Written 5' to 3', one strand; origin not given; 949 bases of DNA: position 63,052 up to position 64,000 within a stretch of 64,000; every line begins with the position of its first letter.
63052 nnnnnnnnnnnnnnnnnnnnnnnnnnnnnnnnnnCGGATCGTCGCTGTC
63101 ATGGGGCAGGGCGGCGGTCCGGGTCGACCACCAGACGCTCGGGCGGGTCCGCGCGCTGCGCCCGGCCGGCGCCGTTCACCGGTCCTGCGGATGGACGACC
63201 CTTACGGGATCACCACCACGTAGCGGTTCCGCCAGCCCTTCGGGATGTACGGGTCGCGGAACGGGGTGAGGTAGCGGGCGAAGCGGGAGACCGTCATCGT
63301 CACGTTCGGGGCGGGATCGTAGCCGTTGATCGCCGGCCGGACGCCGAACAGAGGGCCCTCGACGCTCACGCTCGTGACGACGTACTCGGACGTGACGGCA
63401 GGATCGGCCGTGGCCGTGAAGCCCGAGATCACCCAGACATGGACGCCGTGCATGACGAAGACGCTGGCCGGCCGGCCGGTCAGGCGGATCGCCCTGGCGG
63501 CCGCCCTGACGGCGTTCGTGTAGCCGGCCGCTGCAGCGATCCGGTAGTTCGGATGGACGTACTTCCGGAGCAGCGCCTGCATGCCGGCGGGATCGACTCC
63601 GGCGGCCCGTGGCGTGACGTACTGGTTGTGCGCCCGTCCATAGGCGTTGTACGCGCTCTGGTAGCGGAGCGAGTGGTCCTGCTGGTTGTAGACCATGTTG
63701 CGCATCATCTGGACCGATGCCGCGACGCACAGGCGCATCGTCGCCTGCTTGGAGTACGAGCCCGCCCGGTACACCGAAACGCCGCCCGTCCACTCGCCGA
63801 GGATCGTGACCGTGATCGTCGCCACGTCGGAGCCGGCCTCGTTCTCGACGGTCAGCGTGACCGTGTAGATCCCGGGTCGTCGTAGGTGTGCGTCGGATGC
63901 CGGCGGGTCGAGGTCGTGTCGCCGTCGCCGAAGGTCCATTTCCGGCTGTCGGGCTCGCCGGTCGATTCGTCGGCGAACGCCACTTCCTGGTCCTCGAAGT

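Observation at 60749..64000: MurJ fused to an extracytoplasmic papain-fold Cys/His domain, next to a PKD protein carrying a paralog of that domain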

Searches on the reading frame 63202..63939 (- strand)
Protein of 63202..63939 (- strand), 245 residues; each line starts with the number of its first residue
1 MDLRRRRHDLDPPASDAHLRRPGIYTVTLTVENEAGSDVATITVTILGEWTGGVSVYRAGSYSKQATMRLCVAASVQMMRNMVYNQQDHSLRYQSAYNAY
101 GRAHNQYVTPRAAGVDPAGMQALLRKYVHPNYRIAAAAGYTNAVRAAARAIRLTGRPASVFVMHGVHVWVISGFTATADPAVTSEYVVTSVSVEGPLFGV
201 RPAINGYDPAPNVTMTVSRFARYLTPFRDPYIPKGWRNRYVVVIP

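Call 3: search_protein_families(library=pfam, proteins=[window:63202-63939:-], max_evalue=1)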
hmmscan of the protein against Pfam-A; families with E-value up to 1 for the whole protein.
window:63202-63939:- (245 aa): 3 families
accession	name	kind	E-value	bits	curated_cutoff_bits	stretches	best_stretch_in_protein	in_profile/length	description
PF00801.26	PKD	-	9.3e-05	22.8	23.5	1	20-45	54-79/80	PKD domain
PF18911.6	PKD_4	-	0.0007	20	27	1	21-46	58-83/85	PKD domain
PF18981.6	InlK_D3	-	0.00084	19.8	25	1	18-46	45-73/75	Internalin K domain (D3/D4)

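Call 4: search_protein_families(library=ncbifam, proteins=[window:63202-63939:-], max_evalue=1)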
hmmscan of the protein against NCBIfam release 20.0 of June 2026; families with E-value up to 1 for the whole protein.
window:63202-63939:- (245 aa): 3 families
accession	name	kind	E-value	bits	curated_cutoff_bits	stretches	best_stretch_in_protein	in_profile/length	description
NF033932.1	LapB_rpt_80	domain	0.019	15.2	45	1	23-47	1-27/83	LapB repeat-containing protein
NF009954.0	PRK13420.1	equivalog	0.14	11.9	272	1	112-176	123-186/229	F0F1 ATP synthase subunit A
NF033186.1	internalin_K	exception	0.14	10.6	1100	1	18-46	398-426/604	class 1 internalin InlK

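Call 8: search_protein_families(library=pfam, proteins=[window:63205-63798:-], max_evalue=10)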
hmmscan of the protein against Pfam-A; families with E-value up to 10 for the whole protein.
seq(198 aa): 0 families

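Call 18: find_homologous_proteins(query=window:63205-63798:-, max_evalue=0.001)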
Query seq(198 aa) (198 aa): 59 proteins with E <= 0.001 among 1305 candidates.
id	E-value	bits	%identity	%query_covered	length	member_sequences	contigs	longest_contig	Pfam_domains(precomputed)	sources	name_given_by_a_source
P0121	8.2e-119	413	93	100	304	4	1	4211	PF00801.27,PF18911.7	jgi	jgi:PKD repeat protein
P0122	4.7e-102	358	91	90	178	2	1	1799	-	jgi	jgi:hypothetical protein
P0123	1.4e-89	317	71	99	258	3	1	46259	PF00801.27,PF18911.7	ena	-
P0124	1.4e-88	314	69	100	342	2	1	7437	PF00801.27,PF18911.7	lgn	-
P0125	4.1e-87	309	69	100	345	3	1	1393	PF00801.27,PF18911.7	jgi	jgi:PKD repeat protein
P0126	1.1e-85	304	66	99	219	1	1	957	-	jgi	jgi:hypothetical protein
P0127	3.5e-72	260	63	99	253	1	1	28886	PF00801.27,PF18911.7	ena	-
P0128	9.9e-70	252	60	99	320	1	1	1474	PF00801.27,PF18911.7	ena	-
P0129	4.9e-69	250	57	99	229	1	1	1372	PF13529.14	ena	-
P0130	2.1e-49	186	47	99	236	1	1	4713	-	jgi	jgi:hypothetical protein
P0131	3.0e-49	186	47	99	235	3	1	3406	-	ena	-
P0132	6.3e-49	185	48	95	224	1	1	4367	-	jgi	jgi:hypothetical protein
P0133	1.3e-48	184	47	99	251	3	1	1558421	-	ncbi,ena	-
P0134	1.4e-47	180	44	99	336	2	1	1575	-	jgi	jgi:hypothetical protein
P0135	1.4e-47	180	44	99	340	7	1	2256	-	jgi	jgi:hypothetical protein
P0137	1.3e-46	177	45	99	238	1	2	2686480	-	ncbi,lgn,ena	-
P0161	2.4e-25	108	36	88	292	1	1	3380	PF13529.14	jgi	jgi:hypothetical protein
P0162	2.5e-25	108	36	97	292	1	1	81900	-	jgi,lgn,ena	-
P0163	4.4e-25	107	37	97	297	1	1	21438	-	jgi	jgi:hypothetical protein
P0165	6.9e-23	100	35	97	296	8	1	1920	-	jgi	jgi:hypothetical protein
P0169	5.3e-21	93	35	96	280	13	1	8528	-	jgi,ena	-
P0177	2.8e-16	78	32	93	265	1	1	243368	-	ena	-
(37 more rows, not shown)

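Call 44: find_encoding_contigs(protein=P0121, flank=5000, max_places=3)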
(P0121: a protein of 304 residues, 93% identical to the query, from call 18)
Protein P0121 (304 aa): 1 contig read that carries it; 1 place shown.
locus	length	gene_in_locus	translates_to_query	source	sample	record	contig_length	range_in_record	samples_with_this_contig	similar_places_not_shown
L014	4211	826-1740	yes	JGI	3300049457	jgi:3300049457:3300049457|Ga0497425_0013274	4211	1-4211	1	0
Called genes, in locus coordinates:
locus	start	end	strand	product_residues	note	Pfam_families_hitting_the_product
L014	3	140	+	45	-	?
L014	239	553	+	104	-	PF05336:rhaM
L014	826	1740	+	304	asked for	PF18911:PKD_4, PF00801:PKD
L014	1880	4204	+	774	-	PF03023:MurJ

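Call 68: search_protein_families(library=pfam, proteins=[P0129, P0161, P0162, P0163, P0165, P0169, P0177], max_evalue=1)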
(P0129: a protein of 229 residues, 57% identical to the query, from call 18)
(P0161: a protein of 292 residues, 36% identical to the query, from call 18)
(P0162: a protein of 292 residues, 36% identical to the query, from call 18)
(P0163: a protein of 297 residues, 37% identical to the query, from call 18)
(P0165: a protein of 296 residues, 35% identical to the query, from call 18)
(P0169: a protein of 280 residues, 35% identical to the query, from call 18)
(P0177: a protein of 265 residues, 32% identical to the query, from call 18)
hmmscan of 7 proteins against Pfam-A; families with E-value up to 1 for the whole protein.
P0129 (229 aa): 3 families
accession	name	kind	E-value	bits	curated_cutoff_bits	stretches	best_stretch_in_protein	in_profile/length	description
PF18911.6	PKD_4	-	0.00043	20.7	27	1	2-31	54-83/85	PKD domain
PF00801.26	PKD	-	0.00072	19.9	23.5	1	2-31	51-80/80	PKD domain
PF13529.12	Peptidase_C39_2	-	0.0013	19.7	24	1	47-163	5-134/143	Peptidase_C39 like family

P0161 (292 aa): 2 families
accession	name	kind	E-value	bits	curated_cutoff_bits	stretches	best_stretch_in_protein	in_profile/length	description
PF13529.12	Peptidase_C39_2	-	0.0019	19.2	24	1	100-233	6-143/143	Peptidase_C39 like family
PF12385.14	Peptidase_C70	-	0.26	11.7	19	1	198-239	98-130/141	Papain-like cysteine protease AvrRpt2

P0162 (292 aa): 0 families

P0163 (297 aa): 0 families

P0165 (296 aa): 0 families

P0169 (280 aa): 1 family
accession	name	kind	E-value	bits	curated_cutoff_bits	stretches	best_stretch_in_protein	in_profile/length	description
PF12385.14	Peptidase_C70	-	0.052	13.9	19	1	76-223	14-125/141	Papain-like cysteine protease AvrRpt2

P0177 (265 aa): 0 families

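Call 72: find_encoding_contigs(protein=P0137, flank=6000, max_places=2)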
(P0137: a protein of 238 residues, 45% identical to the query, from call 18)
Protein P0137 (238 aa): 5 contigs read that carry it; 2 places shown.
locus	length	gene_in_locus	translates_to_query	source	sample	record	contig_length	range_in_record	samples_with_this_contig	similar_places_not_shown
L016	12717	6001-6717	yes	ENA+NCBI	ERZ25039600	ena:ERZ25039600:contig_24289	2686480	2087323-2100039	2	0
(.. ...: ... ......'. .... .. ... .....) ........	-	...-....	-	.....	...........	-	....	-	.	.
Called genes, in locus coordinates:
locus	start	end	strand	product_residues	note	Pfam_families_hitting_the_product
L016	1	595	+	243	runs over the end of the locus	PF13560:HTH_31, PF13744:HTH_37 (weak), PF01381:HTH_3, PF13443:HTH_26 (faint)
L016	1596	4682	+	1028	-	PF08471:Ribonuc_red_2_N, PF02867:Ribonuc_red_lgC, PF12637:TSCPD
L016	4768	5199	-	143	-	PF01850:PIN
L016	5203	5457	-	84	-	-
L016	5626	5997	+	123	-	PF18029:Glyoxalase_6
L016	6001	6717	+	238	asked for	-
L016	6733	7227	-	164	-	-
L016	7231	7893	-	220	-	PF06197:DUF998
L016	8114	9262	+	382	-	PF06772:LtrA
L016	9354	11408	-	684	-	PF00989:PAS, PF08447:PAS_3, PF00990:GGDEF, PF00563:EAL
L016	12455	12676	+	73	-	-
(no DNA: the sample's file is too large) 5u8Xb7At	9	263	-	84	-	-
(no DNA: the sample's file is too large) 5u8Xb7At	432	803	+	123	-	PF18029:Glyoxalase_6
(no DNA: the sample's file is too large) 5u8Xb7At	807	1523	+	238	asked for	-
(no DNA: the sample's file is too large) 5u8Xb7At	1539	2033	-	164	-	-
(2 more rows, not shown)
